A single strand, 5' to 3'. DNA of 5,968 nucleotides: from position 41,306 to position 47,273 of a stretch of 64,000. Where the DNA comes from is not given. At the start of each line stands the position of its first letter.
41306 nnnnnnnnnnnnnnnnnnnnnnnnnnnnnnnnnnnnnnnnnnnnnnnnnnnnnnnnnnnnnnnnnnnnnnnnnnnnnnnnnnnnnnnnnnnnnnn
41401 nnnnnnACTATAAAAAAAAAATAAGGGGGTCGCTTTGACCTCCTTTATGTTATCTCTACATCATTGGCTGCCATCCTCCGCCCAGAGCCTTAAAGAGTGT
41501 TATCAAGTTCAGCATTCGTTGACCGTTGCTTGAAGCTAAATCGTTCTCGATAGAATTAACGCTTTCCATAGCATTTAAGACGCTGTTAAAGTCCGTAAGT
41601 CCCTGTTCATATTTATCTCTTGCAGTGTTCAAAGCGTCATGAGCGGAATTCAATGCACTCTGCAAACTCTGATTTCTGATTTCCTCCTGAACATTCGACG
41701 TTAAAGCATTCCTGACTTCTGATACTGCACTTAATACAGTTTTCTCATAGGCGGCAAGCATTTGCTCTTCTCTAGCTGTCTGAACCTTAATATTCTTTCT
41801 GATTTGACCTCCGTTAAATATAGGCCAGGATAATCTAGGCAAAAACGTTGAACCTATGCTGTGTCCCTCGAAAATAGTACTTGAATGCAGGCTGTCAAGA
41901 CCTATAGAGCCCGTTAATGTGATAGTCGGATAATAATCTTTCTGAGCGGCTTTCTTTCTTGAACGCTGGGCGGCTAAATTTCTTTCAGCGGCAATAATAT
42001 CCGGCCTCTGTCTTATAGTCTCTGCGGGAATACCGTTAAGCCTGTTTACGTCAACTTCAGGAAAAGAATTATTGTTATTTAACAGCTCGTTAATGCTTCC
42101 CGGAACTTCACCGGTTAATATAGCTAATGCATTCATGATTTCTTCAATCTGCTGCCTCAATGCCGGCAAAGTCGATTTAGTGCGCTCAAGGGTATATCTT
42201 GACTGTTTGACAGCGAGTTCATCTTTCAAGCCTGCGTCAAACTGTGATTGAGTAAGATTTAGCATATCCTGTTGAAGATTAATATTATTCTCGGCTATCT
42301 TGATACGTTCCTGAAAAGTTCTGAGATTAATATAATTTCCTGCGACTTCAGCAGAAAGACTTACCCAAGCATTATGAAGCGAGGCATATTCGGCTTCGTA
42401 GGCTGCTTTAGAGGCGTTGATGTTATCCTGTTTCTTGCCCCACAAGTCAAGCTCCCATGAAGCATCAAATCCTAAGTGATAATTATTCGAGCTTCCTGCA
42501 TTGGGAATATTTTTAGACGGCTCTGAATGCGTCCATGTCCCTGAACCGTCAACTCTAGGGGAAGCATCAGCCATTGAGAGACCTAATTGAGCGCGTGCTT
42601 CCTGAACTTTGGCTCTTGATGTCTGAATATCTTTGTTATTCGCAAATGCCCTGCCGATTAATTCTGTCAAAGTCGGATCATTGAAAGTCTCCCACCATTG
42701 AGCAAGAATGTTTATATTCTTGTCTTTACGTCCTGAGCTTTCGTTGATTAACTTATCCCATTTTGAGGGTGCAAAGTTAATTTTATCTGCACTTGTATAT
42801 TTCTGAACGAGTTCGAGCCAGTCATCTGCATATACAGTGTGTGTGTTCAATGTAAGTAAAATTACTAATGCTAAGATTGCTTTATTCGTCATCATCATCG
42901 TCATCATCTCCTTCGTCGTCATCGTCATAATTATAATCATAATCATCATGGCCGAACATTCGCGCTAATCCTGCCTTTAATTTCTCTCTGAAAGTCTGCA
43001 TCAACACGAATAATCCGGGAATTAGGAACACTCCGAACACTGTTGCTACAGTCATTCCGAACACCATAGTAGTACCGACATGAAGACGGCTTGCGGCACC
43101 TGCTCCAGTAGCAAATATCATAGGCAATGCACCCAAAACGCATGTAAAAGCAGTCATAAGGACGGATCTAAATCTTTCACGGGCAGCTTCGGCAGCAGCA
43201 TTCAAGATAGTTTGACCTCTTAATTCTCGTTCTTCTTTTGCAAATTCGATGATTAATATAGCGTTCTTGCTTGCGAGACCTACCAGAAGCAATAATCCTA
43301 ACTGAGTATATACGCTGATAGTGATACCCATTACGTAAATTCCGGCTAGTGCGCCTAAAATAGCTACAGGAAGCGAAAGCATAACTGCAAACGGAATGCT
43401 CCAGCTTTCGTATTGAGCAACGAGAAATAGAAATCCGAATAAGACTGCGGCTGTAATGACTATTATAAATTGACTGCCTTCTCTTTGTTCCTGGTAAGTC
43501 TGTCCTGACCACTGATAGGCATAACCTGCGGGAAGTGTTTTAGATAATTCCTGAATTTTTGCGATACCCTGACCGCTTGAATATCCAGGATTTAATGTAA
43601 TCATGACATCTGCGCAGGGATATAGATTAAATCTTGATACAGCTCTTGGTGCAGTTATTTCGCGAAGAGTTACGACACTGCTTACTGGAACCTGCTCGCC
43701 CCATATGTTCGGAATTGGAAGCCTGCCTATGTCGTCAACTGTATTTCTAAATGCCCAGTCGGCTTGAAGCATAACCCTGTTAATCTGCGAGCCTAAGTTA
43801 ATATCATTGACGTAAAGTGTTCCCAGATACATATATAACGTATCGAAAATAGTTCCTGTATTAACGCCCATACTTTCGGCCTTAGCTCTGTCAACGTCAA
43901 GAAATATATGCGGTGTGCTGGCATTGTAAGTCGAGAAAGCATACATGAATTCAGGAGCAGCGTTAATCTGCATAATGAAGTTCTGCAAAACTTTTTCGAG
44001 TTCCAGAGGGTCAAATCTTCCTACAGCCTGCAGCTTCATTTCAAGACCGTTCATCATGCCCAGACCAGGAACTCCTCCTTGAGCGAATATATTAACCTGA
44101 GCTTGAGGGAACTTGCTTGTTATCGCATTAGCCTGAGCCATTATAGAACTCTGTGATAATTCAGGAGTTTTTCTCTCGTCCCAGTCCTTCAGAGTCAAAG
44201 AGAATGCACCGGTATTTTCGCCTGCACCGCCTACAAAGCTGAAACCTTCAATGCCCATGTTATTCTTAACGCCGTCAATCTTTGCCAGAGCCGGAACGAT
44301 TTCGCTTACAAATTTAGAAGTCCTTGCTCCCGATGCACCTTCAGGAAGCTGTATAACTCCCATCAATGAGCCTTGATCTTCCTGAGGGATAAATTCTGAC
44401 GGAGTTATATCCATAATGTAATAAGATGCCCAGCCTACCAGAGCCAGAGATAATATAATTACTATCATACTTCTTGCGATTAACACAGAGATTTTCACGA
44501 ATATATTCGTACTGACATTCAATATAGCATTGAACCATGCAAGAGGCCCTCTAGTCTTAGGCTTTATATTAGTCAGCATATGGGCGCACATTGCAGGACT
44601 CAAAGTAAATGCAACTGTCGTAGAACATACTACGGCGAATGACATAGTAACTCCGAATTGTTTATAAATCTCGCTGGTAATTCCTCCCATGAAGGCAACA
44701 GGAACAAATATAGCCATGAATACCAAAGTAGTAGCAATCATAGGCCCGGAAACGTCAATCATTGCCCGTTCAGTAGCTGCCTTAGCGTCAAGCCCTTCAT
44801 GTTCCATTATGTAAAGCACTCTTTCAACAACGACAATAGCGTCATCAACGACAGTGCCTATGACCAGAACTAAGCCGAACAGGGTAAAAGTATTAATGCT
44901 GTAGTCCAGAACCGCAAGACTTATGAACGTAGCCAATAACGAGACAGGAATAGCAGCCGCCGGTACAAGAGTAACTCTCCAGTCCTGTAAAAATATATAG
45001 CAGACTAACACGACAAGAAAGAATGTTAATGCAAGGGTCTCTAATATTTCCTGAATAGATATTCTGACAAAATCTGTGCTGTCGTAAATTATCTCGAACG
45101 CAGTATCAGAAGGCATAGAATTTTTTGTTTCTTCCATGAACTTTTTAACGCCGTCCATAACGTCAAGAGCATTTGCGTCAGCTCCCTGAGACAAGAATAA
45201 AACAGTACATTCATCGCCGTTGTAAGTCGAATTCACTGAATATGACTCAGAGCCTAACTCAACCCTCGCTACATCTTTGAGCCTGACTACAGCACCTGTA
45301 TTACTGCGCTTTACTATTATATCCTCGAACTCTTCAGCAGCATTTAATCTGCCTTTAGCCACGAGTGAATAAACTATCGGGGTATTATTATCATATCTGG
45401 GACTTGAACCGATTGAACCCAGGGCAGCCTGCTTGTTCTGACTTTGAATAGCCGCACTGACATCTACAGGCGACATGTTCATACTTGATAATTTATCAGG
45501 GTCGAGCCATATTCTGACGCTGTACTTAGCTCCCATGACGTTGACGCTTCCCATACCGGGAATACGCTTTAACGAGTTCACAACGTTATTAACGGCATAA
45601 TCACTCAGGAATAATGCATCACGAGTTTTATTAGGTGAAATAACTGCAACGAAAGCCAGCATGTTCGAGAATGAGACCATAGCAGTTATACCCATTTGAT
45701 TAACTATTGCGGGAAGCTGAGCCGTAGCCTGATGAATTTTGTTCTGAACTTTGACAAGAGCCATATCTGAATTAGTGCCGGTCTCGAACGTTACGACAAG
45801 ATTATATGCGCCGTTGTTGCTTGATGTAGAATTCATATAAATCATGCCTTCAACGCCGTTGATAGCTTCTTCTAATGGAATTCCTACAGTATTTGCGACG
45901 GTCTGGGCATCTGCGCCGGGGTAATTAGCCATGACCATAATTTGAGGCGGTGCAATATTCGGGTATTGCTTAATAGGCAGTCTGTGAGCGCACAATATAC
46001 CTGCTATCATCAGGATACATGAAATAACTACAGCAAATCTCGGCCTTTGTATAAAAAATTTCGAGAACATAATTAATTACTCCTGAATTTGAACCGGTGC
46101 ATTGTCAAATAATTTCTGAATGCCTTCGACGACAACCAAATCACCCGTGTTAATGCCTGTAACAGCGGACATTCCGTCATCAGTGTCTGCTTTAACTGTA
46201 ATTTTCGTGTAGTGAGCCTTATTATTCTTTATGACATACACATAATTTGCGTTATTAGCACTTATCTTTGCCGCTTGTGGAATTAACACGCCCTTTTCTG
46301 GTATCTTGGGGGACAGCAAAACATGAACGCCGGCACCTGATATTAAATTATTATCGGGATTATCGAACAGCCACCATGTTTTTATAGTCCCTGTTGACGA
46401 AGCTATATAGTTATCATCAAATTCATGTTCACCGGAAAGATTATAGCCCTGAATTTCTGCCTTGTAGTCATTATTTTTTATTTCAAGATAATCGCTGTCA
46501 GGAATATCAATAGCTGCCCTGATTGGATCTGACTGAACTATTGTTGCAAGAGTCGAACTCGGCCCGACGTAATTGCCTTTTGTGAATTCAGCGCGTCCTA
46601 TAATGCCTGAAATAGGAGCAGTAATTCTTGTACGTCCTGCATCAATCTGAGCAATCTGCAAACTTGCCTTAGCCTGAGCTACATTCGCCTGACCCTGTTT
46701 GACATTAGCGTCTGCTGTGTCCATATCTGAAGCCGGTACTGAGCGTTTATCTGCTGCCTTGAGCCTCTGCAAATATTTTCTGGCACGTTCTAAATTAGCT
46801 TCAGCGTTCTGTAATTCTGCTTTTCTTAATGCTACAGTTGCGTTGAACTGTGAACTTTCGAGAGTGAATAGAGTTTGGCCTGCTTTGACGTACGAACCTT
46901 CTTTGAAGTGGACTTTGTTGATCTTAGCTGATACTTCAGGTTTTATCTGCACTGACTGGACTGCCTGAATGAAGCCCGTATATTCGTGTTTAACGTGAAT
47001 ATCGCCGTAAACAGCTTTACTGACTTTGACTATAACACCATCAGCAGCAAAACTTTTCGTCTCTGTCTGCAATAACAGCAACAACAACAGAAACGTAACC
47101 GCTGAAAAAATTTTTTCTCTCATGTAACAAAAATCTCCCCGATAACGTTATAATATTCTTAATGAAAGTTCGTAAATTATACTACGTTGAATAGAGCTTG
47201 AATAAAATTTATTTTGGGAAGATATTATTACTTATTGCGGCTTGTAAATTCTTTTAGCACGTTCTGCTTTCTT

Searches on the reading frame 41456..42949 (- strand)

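Call 5: search_protein_families(library=pfam, proteins=[window:41456-42949:-], max_evalue=0.001)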
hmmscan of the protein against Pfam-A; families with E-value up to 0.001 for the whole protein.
window:41456-42949:- (497 aa): 2 families
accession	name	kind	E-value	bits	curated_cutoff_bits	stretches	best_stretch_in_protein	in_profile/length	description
PF02321.23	OEP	-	1.6e-52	178.5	22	2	94-280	1-187/187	Outer membrane efflux protein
PF16454.10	PI3K_P85_iSH2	-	0.00048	20.2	31.5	0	172-272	17-119/161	Phosphatidylinositol 3-kinase regulatory subunit P85 inter-SH2 domain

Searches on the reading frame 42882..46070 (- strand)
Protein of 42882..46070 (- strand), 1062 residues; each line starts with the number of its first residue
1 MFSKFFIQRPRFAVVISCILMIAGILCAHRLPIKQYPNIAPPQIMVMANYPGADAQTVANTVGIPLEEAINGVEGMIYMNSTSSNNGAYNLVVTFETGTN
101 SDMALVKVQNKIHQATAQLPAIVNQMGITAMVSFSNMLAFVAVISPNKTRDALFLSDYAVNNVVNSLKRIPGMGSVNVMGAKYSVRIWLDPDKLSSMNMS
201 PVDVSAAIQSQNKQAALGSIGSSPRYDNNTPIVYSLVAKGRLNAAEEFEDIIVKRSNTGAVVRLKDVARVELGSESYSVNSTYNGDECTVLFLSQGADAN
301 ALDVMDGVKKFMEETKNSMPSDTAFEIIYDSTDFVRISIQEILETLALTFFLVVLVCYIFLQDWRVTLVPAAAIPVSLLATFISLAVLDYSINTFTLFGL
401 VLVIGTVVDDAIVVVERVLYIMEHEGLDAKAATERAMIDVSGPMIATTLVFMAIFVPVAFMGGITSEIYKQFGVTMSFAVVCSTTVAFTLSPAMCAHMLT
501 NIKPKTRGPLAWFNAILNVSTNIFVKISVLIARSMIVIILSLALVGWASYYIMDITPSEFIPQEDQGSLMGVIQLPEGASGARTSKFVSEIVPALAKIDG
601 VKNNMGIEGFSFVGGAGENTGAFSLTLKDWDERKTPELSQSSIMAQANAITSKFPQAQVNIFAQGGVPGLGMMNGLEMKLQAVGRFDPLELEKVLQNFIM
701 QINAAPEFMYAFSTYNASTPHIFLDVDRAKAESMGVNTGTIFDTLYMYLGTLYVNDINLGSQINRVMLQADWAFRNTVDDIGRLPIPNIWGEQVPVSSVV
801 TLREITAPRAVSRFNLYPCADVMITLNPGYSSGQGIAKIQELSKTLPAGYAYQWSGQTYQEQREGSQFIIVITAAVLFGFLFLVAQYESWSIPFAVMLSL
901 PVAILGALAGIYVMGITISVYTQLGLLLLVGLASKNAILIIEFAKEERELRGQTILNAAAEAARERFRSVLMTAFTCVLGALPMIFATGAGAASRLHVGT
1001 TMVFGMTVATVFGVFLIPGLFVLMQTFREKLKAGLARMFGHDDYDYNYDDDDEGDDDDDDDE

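Call 6: search_protein_families(library=pfam, proteins=[window:42882-46070:-], max_evalue=0.001)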
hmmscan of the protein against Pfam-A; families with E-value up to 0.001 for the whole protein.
window:42882-46070:- (1062 aa): 3 families
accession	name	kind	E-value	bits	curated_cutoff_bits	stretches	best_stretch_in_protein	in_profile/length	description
PF00873.25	ACR_tran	-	4.1e-293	975.4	28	1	2-1024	1-1020/1021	AcrB/AcrD/AcrF family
PF02355.23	SecD_SecF_C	-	1.1e-07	31.9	20.5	2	868-1025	33-187/189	Protein export membrane protein SecD/SecF, C-terminal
PF03176.21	MMPL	-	6.6e-07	29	20.5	1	337-498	140-302/333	MMPL family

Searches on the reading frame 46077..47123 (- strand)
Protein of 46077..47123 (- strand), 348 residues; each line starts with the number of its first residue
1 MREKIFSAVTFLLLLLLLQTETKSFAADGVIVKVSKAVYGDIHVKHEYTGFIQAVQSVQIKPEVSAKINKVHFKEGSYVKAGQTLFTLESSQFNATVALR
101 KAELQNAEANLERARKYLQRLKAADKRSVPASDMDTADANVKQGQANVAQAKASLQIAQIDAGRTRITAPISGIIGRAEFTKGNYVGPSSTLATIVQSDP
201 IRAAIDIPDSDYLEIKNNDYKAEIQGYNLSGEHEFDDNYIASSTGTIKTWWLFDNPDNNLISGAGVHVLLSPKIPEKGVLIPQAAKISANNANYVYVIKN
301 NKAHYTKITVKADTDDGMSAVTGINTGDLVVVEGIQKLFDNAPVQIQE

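Call 6: search_protein_families(library=pfam, proteins=[window:46077-47123:-], max_evalue=0.001)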
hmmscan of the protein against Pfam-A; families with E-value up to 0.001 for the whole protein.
window:46077-47123:- (348 aa): 3 families
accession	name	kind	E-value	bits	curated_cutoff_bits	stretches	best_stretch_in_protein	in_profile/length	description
PF16576.10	HlyD_D23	-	9.1e-14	51.7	30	1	57-260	19-208/214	Barrel-sandwich domain of CusB or HlyD membrane-fusion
PF13437.12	HlyD_3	-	2.2e-10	41.7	22.2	1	167-245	2-85/106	HlyD family secretion protein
PF13533.13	Biotin_lipoyl_2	-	6.4e-07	29.5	29.8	1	58-89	1-32/32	Biotin-lipoyl like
